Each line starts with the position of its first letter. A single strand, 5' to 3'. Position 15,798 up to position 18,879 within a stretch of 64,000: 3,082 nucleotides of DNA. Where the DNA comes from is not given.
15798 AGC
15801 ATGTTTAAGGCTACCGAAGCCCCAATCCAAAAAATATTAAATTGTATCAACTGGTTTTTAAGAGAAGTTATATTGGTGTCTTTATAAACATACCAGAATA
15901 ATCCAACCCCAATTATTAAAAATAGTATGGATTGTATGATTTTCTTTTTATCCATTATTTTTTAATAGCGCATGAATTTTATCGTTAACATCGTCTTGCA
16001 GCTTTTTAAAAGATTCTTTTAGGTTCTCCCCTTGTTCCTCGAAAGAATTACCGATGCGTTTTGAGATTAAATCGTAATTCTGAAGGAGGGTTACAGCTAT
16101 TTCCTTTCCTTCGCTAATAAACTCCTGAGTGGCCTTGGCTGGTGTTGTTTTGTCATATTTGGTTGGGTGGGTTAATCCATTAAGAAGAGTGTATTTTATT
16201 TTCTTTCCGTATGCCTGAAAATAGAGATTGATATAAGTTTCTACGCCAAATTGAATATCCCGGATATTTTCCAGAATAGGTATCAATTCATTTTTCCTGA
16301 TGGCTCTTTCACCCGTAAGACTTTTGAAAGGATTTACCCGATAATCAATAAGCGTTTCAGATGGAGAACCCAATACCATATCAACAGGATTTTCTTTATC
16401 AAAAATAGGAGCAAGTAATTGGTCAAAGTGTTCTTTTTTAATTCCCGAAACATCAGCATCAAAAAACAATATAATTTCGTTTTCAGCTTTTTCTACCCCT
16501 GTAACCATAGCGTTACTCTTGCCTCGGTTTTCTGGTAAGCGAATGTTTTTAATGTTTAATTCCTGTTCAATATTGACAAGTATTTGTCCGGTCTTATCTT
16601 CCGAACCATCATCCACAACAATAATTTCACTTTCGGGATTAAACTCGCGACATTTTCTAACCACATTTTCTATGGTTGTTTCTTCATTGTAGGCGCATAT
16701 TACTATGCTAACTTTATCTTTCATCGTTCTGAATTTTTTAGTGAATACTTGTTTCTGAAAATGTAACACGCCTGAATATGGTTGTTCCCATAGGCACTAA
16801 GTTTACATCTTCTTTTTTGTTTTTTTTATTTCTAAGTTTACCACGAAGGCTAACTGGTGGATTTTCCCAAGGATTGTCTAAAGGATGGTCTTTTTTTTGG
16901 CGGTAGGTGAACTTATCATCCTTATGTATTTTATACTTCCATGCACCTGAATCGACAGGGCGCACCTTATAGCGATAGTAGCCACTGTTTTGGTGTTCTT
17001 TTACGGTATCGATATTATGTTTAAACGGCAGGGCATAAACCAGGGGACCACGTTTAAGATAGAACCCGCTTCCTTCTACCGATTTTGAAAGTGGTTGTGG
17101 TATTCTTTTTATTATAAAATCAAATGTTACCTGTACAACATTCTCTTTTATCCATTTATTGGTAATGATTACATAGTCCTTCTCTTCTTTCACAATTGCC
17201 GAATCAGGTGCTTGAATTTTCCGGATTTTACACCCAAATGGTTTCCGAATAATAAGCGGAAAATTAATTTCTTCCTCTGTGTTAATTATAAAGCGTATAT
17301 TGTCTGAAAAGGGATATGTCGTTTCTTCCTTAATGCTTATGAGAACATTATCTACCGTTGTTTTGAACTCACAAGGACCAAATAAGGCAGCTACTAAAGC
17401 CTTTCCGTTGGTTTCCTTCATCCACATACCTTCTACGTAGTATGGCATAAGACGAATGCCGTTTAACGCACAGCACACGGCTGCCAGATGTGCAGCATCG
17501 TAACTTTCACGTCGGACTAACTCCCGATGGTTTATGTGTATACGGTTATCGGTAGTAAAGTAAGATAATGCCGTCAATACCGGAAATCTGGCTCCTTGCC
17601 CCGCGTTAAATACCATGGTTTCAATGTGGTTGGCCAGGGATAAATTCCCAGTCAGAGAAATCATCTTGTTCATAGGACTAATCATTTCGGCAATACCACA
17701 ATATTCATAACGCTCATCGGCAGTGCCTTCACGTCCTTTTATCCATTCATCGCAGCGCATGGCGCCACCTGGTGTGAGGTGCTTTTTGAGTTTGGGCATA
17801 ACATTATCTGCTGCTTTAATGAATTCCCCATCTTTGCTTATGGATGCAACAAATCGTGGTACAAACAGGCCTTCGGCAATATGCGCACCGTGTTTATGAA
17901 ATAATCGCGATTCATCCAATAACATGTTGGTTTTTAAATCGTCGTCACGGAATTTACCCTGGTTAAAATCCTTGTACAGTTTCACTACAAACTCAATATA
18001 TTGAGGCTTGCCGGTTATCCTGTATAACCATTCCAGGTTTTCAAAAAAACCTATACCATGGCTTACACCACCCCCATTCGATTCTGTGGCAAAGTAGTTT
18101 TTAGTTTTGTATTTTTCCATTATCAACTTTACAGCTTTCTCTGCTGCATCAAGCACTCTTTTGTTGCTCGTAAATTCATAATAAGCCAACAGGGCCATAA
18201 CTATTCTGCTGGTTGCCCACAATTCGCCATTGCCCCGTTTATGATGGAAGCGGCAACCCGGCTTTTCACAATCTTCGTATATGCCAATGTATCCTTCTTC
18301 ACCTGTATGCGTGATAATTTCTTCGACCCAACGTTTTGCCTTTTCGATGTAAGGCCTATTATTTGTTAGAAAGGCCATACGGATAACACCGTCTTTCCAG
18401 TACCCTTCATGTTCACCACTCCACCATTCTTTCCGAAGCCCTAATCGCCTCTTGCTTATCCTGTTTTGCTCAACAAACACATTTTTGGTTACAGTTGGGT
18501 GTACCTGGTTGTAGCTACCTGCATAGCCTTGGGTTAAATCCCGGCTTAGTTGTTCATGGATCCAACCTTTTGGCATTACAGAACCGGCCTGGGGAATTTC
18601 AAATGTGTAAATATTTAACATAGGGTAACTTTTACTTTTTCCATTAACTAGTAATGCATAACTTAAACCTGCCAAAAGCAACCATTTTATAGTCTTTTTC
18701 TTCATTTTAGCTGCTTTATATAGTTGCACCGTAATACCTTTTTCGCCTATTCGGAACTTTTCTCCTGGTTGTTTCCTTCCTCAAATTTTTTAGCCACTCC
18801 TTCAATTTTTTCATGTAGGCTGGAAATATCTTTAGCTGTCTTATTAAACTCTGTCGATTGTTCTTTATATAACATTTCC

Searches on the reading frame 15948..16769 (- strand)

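Call 30: search_protein_families(library=pfam, proteins=[window:15948-16769:-], max_evalue=0.01)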
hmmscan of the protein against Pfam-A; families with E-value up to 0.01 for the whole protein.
window:15948-16769:- (273 aa): 5 families
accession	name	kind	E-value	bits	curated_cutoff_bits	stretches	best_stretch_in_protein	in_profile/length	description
PF00535.33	Glycos_transf_2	-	1.5e-25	90.5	23.3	1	21-137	1-116/168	Glycosyl transferase family 2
PF10111.15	Glyco_tranf_2_2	-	7e-11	42.6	27.3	1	21-117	1-101/276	Glycosyltransferase like family 2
PF13641.12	Glyco_tranf_2_3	-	1.1e-08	35.8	27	1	20-132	3-119/230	Glycosyltransferase like family 2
PF13704.12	Glyco_tranf_2_4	-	0.00044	21.1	27.5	1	28-106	2-81/98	Glycosyl transferase family 2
PF12804.13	NTP_transf_3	-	0.0019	18.9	27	1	27-122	21-111/160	MobA-like NTP transferase domain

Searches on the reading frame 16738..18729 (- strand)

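Call 30: search_protein_families(library=pfam, proteins=[window:16738-18729:-], max_evalue=0.01)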
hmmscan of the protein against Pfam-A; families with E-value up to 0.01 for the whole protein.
window:16738-18729:- (663 aa): 3 families
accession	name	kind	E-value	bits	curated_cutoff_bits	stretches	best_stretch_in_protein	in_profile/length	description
PF07944.18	Beta-AFase-like_GH127_cat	-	8.4e-21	74.8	24.9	1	73-431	25-374/376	Beta-L-arabinofuranosidase, GH127 catalytic domain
PF20736.2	Glyco_hydro127M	-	6.8e-10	39.4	24.2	1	445-537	2-94/95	Beta-L-arabinofuranosidase, GH127 middle domain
PF07470.19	Glyco_hydro_88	-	0.0032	16.9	26.6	0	107-210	30-114/352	Glycosyl Hydrolase Family 88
